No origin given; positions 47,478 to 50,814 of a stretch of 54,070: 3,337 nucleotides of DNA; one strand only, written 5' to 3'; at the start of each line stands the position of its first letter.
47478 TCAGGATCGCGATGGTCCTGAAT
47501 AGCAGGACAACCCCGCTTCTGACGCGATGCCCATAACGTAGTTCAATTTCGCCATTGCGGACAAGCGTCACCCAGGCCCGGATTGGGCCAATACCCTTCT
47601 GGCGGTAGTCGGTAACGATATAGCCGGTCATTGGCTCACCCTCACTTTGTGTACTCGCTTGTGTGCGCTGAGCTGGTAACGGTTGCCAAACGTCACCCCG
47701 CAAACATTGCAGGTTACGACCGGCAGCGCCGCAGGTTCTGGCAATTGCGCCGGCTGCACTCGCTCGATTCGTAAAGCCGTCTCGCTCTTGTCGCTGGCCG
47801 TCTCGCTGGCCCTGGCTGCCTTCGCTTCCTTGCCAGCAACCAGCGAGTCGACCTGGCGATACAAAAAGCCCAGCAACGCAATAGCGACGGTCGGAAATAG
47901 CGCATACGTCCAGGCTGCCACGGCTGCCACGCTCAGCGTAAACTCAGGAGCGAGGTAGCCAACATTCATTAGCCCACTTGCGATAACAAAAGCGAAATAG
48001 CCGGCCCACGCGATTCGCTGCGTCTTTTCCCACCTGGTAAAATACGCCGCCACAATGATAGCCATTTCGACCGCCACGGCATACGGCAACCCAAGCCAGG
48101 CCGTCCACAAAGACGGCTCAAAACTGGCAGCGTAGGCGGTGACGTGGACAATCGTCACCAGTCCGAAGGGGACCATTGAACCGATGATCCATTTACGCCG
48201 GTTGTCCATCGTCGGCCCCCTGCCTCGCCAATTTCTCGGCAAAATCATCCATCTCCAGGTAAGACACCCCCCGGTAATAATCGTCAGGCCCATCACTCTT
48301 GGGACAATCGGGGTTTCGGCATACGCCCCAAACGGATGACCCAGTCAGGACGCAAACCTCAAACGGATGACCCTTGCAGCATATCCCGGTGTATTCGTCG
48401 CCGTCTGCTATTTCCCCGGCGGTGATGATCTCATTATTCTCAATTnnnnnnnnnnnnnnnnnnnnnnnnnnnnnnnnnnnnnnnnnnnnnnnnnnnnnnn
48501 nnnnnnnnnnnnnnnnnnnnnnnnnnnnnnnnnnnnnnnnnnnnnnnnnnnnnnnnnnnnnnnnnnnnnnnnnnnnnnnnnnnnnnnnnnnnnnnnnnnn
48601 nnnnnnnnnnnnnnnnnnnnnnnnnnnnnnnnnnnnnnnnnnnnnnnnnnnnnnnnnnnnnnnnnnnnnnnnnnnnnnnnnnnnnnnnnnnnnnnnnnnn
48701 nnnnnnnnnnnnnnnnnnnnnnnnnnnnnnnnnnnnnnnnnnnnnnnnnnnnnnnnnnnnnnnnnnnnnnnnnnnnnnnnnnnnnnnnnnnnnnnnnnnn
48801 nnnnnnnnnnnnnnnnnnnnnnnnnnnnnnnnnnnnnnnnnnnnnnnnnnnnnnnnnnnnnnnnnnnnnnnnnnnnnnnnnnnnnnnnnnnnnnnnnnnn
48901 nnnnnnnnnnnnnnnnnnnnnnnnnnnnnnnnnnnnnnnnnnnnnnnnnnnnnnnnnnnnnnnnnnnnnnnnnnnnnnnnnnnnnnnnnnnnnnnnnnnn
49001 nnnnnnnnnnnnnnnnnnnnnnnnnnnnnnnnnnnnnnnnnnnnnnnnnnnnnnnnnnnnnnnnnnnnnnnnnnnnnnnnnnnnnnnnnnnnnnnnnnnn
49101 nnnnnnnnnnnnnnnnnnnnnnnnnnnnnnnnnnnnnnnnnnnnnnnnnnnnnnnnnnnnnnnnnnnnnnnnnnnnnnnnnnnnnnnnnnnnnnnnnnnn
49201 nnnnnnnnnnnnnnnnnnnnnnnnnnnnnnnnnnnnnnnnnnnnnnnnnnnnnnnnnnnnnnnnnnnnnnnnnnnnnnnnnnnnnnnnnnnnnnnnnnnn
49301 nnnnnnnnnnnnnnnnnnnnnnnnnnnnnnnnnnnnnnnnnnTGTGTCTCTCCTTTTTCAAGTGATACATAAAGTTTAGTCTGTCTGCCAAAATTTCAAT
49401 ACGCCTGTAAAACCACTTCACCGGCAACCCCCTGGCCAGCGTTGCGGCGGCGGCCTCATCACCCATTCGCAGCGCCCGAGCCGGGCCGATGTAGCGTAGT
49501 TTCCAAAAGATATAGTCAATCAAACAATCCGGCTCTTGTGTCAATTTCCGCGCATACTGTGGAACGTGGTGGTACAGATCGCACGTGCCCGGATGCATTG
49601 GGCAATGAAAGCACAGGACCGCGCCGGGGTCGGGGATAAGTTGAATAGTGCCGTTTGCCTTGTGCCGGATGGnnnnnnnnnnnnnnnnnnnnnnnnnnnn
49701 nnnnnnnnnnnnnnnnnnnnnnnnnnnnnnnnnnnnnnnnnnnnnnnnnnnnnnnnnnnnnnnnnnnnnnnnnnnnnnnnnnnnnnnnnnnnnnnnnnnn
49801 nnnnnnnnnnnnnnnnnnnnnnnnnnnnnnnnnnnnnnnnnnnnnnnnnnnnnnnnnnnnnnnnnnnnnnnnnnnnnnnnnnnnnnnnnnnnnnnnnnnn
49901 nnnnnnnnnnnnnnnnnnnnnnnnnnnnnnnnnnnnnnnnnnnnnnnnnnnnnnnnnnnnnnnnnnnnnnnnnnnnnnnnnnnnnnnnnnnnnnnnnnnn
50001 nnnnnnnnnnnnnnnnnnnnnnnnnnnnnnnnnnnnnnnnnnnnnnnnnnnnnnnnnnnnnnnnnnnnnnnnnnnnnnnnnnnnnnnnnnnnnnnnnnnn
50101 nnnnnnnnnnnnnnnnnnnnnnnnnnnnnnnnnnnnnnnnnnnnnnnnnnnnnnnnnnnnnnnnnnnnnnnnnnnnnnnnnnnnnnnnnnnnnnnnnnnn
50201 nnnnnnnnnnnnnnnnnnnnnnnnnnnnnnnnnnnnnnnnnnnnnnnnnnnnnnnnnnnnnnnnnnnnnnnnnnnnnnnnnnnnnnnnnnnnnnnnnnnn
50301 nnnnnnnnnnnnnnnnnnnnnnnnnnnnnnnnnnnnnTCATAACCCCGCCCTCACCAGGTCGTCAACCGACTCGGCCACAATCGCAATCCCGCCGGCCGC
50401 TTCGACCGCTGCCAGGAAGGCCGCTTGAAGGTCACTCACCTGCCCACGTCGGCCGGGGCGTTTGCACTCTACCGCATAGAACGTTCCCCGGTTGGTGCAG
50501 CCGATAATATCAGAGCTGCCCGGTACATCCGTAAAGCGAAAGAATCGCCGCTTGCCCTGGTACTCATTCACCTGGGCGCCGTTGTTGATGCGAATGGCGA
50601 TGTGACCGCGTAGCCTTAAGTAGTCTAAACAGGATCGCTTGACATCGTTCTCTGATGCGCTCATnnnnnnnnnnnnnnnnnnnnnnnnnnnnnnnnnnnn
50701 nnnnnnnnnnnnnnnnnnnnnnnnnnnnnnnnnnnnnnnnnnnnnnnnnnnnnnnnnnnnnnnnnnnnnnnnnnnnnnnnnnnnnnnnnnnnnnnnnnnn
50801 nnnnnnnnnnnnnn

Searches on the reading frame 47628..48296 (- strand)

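Call 30: search_protein_families(library=pfam, proteins=[window:47628-48296:-], max_evalue=0.001)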
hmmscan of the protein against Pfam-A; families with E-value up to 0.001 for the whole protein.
window:47628-48296:- (222 aa): 1 family
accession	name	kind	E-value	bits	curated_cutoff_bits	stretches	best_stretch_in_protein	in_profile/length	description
PF00096.32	zf-C2H2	-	0.00026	21.7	25.2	1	195-216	2-23/23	Zinc finger, C2H2 type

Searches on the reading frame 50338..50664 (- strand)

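Call 30: search_protein_families(library=pfam, proteins=[window:50338-50664:-], max_evalue=0.001)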
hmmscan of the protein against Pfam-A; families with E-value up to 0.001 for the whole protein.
window:50338-50664:- (108 aa): 1 family
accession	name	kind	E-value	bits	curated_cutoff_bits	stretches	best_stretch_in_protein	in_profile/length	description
PF08774.17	VRR_NUC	-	2.8e-05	24.6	23.8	1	48-100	62-115/116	VRR-NUC domain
